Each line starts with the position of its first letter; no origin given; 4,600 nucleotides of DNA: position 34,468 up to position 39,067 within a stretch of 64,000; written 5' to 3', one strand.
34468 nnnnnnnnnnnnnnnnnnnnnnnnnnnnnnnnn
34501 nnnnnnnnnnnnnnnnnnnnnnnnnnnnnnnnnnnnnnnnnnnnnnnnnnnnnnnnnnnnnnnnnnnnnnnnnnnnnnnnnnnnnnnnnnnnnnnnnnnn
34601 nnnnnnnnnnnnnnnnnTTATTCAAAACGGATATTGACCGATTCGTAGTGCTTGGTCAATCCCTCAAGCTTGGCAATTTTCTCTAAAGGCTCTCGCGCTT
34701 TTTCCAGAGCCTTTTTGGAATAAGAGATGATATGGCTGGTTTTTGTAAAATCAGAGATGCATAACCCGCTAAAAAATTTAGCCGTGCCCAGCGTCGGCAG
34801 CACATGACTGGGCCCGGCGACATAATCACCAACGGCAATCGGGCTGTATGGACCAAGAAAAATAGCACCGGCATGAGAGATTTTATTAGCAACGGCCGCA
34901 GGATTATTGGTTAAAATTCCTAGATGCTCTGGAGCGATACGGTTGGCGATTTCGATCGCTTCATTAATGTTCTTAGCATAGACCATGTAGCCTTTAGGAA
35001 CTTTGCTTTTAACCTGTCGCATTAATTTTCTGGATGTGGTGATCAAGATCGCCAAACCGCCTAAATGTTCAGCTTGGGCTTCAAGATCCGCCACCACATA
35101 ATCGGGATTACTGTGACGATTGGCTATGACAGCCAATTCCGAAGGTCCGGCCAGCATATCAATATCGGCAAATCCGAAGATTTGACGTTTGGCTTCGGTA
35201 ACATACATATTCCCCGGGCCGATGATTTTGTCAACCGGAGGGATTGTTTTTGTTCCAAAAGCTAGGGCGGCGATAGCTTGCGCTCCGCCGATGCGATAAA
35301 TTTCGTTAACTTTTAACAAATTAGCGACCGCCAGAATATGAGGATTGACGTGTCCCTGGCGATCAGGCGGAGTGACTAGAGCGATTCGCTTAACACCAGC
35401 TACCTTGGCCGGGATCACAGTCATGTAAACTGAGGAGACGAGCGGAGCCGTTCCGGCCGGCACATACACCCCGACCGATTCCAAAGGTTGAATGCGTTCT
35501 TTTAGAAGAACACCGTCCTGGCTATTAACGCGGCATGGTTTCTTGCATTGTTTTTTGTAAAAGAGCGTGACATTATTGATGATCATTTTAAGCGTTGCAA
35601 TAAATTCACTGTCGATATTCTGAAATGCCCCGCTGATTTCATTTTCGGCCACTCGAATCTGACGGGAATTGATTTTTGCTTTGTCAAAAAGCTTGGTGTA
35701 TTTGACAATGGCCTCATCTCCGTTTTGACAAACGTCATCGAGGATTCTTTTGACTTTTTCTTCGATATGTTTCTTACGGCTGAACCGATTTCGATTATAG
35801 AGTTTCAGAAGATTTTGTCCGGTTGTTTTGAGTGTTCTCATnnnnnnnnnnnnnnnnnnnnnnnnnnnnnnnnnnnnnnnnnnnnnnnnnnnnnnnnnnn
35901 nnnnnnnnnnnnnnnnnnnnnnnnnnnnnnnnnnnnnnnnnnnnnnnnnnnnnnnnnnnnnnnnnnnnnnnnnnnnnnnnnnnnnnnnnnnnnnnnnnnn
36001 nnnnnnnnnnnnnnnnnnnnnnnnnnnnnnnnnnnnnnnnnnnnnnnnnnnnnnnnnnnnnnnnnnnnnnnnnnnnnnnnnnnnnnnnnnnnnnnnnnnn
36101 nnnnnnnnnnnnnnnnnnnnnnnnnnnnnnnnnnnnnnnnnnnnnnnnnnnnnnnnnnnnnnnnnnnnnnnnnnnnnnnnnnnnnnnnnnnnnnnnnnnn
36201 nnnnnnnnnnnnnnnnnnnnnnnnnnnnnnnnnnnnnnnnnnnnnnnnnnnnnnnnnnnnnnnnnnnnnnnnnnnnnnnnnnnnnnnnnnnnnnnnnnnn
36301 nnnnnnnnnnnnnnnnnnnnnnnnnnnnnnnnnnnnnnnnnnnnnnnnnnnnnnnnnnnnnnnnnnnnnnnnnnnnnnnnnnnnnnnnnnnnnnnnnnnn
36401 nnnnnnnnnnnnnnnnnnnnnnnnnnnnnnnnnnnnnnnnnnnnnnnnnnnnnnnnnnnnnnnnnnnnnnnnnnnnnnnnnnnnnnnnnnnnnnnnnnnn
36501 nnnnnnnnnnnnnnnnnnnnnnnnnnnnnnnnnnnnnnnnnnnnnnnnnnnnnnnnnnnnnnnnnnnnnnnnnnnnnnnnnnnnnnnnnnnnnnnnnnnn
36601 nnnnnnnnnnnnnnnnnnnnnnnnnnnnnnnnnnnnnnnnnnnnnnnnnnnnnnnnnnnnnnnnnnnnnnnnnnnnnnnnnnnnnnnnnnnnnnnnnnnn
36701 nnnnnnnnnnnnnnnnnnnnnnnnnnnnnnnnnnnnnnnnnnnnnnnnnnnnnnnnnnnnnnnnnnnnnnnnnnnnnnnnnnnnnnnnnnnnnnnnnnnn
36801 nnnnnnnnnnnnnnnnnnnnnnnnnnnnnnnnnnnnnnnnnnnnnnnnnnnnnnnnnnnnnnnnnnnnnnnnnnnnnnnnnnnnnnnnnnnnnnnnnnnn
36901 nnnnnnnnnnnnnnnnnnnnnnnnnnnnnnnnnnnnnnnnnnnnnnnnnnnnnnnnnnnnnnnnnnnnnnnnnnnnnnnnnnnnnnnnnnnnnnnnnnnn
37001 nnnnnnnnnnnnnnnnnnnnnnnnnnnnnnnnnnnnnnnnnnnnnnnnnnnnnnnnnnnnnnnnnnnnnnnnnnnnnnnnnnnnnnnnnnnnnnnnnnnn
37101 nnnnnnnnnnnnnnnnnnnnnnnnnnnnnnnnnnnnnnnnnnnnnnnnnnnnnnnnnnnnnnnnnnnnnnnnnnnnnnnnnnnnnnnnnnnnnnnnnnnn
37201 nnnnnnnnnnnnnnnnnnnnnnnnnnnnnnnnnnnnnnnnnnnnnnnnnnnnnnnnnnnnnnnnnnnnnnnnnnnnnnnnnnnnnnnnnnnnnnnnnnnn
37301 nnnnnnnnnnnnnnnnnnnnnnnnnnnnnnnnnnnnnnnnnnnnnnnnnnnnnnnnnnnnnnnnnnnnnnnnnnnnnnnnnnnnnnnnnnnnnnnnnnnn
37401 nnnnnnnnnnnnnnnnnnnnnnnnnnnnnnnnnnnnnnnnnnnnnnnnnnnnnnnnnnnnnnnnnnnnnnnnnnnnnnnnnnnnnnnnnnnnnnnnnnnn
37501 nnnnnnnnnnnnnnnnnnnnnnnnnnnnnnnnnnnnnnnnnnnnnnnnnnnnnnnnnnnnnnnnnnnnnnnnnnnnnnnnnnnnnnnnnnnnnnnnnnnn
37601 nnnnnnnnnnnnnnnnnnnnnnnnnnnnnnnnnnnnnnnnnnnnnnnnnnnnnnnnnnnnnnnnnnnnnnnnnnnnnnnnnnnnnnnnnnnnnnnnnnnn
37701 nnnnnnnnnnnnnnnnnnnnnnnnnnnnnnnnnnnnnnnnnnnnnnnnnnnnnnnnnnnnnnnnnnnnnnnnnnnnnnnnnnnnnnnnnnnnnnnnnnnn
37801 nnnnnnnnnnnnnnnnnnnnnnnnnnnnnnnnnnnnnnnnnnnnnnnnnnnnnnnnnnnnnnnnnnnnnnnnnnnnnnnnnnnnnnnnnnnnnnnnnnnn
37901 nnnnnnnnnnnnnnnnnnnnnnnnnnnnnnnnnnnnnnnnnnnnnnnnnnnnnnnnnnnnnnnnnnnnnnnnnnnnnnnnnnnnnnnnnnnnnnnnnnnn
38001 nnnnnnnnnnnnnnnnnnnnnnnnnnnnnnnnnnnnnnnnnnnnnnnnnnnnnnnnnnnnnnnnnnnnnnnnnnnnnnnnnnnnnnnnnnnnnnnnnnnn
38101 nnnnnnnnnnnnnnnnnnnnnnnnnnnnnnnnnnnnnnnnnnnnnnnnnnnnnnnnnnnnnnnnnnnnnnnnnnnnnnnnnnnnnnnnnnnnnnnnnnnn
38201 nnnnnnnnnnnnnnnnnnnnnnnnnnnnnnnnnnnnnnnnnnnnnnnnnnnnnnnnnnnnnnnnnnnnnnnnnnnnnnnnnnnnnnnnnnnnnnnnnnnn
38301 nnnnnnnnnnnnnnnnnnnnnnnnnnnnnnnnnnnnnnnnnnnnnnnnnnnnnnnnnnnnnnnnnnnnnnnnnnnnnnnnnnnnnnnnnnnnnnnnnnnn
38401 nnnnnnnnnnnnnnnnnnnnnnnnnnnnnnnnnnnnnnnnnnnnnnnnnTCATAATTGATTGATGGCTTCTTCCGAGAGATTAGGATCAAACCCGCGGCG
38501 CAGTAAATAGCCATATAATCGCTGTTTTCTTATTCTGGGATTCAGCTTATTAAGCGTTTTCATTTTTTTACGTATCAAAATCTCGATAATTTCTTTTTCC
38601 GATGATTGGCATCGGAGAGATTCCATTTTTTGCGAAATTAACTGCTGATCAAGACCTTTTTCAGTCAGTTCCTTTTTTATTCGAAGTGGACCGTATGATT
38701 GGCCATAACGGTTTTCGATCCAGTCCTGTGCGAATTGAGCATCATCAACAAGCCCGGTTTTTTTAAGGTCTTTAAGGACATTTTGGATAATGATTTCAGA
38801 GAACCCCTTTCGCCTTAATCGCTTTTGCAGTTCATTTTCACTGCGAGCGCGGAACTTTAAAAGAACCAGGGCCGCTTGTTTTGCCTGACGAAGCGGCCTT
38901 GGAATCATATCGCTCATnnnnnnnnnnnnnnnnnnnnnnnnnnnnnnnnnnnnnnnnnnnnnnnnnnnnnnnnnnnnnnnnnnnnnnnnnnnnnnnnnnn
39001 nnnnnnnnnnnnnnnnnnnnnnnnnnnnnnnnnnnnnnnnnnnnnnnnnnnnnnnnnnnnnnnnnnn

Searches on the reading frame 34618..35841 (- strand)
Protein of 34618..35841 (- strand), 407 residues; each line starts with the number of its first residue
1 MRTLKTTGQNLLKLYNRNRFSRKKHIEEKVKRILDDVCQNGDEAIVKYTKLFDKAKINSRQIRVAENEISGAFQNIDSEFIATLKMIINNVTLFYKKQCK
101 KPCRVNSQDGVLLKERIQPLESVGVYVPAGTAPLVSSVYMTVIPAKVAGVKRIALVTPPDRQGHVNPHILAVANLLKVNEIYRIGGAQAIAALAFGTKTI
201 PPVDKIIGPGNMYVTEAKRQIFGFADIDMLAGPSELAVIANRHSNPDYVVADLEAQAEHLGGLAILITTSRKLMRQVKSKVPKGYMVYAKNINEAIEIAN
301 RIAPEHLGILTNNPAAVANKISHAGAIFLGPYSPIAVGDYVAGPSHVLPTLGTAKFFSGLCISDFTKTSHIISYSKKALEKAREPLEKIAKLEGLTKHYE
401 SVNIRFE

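Call 62: search_protein_families(library=pfam, proteins=[window:34618-35841:-], max_evalue=1e-8)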
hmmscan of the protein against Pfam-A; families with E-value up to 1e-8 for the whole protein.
window:34618-35841:- (407 aa): 1 family
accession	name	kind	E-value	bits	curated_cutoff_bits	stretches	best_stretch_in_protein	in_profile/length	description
PF00815.25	Histidinol_dh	-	1.6e-144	482.3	27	1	21-406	6-411/411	Histidinol dehydrogenase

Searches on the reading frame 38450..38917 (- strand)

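Call 62: search_protein_families(library=pfam, proteins=[window:38450-38917:-], max_evalue=1e-8)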
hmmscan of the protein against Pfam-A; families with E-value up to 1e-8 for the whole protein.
window:38450-38917:- (155 aa): 3 families
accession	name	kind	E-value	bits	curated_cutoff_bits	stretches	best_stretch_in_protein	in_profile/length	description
PF21982.2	RecX_HTH1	-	2.3e-15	56.7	26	1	12-51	1-40/40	RecX, first three-helix domain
PF02631.22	RecX_HTH2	-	1.8e-14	54.1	26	1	58-96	1-40/42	RecX, second three-helix domain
PF21981.2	RecX_HTH3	-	3.8e-12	46.6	26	1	109-152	5-48/48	RecX, third three-helix domain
